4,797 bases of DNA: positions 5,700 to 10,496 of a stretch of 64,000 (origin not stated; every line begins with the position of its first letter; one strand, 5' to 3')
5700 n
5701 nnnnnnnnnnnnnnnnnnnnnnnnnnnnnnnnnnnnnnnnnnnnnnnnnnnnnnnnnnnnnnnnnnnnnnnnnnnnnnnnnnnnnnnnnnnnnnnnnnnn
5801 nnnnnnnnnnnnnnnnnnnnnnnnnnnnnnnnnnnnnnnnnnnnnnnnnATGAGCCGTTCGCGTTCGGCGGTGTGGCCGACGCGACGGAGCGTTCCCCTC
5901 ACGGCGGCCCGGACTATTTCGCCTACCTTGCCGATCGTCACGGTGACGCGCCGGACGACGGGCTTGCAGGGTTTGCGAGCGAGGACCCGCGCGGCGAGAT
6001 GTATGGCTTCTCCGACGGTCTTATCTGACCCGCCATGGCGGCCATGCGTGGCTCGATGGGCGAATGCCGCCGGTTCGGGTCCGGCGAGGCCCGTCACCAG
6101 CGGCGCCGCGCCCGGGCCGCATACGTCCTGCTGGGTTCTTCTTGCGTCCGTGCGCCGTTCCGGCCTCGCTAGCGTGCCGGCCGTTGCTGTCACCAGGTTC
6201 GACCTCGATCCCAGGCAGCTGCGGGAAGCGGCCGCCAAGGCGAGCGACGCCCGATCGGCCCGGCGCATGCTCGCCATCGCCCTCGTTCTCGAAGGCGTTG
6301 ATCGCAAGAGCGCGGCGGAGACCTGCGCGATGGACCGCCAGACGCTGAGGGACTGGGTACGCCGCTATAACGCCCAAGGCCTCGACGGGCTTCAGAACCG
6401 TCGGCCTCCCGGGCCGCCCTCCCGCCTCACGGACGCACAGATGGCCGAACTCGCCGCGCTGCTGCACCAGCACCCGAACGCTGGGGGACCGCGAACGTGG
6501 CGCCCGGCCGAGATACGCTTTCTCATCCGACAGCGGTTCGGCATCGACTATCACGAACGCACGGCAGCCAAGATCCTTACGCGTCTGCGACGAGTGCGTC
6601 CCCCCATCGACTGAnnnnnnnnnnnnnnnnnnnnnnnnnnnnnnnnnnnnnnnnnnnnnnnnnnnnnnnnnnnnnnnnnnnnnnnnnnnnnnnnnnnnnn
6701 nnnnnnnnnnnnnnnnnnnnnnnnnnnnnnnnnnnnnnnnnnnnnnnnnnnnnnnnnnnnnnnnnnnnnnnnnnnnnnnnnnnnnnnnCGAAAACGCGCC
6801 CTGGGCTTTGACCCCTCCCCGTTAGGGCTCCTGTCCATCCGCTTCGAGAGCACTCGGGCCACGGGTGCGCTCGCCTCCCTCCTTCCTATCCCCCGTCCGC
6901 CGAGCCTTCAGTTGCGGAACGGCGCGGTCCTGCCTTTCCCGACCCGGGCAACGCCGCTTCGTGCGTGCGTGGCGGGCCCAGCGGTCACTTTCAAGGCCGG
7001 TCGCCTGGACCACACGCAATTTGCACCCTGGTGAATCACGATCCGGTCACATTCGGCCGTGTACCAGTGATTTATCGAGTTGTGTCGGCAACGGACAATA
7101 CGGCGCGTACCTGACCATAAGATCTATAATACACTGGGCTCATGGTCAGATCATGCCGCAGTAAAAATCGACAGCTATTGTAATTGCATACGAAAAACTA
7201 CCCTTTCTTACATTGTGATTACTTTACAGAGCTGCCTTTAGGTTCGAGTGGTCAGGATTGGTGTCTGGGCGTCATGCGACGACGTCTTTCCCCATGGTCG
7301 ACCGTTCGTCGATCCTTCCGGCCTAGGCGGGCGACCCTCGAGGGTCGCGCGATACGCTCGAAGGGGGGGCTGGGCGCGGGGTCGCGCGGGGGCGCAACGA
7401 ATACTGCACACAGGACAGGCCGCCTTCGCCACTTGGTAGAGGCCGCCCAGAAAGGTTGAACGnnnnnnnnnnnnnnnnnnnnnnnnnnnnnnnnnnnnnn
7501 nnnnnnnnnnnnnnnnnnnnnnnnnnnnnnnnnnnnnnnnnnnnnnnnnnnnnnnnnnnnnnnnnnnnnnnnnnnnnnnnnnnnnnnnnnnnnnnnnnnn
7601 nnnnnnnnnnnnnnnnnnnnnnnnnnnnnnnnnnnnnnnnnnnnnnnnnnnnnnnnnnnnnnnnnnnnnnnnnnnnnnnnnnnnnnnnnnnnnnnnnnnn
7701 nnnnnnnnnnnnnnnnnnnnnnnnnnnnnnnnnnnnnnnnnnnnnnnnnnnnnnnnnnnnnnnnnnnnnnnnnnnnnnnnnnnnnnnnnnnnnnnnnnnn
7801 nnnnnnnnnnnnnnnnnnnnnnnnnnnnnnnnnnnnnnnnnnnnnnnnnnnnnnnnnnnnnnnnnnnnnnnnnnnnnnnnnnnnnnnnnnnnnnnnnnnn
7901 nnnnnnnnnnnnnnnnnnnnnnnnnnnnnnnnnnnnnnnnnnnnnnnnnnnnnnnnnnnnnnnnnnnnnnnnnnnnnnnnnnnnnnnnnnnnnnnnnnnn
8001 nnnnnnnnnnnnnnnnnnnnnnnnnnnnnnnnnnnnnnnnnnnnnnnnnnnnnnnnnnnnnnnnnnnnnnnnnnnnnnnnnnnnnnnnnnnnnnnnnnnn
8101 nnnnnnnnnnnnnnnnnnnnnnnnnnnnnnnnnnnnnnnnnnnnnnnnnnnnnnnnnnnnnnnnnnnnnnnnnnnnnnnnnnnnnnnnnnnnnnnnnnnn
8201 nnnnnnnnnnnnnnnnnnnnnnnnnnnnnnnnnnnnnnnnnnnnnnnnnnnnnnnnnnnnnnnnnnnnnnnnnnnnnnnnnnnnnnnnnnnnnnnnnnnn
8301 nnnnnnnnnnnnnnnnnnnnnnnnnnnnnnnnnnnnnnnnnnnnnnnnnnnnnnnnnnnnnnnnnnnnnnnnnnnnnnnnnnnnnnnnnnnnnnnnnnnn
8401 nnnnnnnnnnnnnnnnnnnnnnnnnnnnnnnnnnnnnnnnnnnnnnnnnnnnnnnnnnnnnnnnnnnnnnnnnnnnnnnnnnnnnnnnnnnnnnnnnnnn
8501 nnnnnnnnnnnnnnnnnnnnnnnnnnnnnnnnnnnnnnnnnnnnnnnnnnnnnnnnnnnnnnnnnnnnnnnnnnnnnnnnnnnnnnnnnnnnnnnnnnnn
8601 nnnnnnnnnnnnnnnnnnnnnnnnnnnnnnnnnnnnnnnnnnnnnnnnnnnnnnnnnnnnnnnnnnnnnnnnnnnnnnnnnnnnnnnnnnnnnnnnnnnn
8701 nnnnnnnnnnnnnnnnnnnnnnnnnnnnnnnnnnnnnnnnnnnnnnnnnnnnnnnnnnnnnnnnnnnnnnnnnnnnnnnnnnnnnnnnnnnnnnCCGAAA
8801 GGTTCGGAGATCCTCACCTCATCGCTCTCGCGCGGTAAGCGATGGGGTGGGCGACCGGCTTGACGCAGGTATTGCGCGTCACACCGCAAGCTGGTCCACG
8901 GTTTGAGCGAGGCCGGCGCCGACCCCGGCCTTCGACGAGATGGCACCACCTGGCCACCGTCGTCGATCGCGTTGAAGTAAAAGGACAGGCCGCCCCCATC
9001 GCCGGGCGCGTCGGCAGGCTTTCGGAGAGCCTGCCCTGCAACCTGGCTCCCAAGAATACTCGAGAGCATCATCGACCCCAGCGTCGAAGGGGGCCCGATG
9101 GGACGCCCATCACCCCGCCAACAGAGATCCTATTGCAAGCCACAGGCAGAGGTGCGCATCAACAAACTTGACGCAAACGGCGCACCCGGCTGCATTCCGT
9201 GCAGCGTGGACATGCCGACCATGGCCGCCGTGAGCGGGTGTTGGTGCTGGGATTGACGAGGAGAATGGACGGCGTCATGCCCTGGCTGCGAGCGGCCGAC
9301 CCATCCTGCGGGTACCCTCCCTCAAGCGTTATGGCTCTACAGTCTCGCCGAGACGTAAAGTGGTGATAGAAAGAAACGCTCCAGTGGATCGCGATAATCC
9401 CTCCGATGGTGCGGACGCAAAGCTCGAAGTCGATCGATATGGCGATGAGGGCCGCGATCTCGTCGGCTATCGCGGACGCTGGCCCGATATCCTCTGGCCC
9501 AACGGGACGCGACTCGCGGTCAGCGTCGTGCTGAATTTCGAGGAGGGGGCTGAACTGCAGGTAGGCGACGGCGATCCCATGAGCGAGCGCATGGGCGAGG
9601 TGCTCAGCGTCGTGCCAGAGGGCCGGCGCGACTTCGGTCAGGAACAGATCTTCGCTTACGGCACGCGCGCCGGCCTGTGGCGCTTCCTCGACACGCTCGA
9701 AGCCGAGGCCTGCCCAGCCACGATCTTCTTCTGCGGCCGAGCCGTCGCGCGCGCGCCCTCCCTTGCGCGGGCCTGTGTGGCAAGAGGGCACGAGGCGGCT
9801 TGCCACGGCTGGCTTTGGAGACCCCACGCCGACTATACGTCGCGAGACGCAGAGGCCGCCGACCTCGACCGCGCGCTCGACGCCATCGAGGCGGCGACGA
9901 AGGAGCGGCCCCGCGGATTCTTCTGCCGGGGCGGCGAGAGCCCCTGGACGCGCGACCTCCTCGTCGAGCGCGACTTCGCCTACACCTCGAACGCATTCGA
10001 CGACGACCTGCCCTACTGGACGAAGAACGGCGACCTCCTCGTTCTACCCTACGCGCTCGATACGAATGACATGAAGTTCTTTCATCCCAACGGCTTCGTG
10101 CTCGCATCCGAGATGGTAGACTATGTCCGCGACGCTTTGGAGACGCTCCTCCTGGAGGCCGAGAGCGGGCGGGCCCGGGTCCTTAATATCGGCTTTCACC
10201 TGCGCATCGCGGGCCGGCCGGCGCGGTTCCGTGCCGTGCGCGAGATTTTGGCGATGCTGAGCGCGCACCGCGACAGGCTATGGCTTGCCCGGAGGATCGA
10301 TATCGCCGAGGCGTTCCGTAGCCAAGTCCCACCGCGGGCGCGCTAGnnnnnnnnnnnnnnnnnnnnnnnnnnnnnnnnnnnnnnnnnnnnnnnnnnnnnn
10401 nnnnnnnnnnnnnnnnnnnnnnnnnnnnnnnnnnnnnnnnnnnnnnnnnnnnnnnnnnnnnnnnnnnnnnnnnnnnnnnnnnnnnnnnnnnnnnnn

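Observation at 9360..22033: Regulator-less accessory cluster pairing duplicated SIS/PfkB genes with two PuuE-type ring amidohydrolases, an ATZ/TRZ amidohydrolase and BtpA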

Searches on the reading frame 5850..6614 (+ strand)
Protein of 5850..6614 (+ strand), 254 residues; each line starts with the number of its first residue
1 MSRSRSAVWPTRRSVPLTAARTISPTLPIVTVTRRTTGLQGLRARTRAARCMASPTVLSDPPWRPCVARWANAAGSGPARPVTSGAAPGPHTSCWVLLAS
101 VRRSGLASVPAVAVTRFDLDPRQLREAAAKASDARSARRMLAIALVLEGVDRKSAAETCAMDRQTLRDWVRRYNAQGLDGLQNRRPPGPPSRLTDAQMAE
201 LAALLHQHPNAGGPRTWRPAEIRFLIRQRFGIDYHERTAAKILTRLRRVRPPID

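Call 88: search_protein_families(library=pfam, proteins=[window:5850-6614:+], max_evalue=0.01)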
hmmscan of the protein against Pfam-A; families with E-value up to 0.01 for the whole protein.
window:5850-6614:+ (254 aa): 6 families
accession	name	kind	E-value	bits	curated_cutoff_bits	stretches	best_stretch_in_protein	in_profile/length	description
PF13565.12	HTH_32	-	2e-18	67.1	33.7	1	165-243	1-73/73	Homeodomain-like domain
PF13551.12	HTH_29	-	3.3e-16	59.6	28.1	1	139-197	1-62/64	Winged helix-turn helix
PF13518.12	HTH_28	-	3.8e-11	43.3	25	1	138-186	1-49/52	Helix-turn-helix domain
PF13384.12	HTH_23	-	1.3e-09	38.1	24.6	1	133-181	1-49/50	Homeodomain-like domain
PF13592.12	HTH_33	-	5.3e-05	23.2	25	1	216-246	4-34/60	Winged helix-turn helix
PF06056.18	Terminase_5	-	0.00029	21.1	20.3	1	139-183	3-47/58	Putative ATPase subunit of terminase (gpP-like)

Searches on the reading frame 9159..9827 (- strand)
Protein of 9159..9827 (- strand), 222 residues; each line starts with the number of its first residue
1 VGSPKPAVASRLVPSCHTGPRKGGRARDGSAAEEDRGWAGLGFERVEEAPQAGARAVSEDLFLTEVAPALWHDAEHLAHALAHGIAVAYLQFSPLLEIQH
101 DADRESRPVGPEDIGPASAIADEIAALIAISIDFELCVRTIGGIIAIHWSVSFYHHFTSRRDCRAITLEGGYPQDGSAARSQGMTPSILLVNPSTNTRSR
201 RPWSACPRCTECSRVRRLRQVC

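Call 88: search_protein_families(library=pfam, proteins=[window:9159-9827:-], max_evalue=0.01)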
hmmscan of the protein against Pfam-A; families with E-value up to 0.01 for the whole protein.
window:9159-9827:- (222 aa): 0 families

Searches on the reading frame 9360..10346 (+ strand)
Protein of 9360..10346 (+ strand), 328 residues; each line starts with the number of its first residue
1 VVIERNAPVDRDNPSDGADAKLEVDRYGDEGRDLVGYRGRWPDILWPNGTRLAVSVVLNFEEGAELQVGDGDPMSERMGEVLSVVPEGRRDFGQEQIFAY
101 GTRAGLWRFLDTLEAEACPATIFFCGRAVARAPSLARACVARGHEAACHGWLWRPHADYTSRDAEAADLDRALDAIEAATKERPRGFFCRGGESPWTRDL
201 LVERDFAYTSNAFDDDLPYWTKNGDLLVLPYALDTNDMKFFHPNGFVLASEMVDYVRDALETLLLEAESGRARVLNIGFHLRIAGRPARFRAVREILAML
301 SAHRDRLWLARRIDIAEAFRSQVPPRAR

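Call 8: search_protein_families(library=pfam, proteins=[window:9360-10346:+], max_evalue=0.001)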
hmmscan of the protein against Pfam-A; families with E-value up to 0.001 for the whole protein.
window:9360-10346:+ (328 aa): 1 family
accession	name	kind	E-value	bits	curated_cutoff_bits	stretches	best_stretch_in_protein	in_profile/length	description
PF01522.26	Polysacc_deac_1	-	1e-15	58.2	23.1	1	100-194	15-108/124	Polysaccharide deacetylase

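Call 9: search_protein_families(library=ncbifam, proteins=[window:9360-10346:+], max_evalue=0.001)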
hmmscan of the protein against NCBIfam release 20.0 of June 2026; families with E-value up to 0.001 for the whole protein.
window:9360-10346:+ (328 aa): 4 families
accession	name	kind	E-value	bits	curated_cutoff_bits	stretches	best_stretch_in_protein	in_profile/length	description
TIGR03212.1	uraD_N-term-dom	equivalog_domain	9.5e-78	261.2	424.6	1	32-323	3-295/297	allantoinase PuuE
TIGR03006.1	pepcterm_polyde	equivalog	5.5e-11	42.1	276.2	1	108-213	38-146/272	XrtA system polysaccharide deacetylase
TIGR02764.1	spore_ybaN_pdaB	equivalog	2.7e-06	27.3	237.4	1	108-225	23-138/191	polysaccharide deacetylase family sporulation protein PdaB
TIGR04243.1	nodulat_NodB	equivalog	1.8e-05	24.3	240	1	109-200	20-109/197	chitooligosaccharide deacetylase NodB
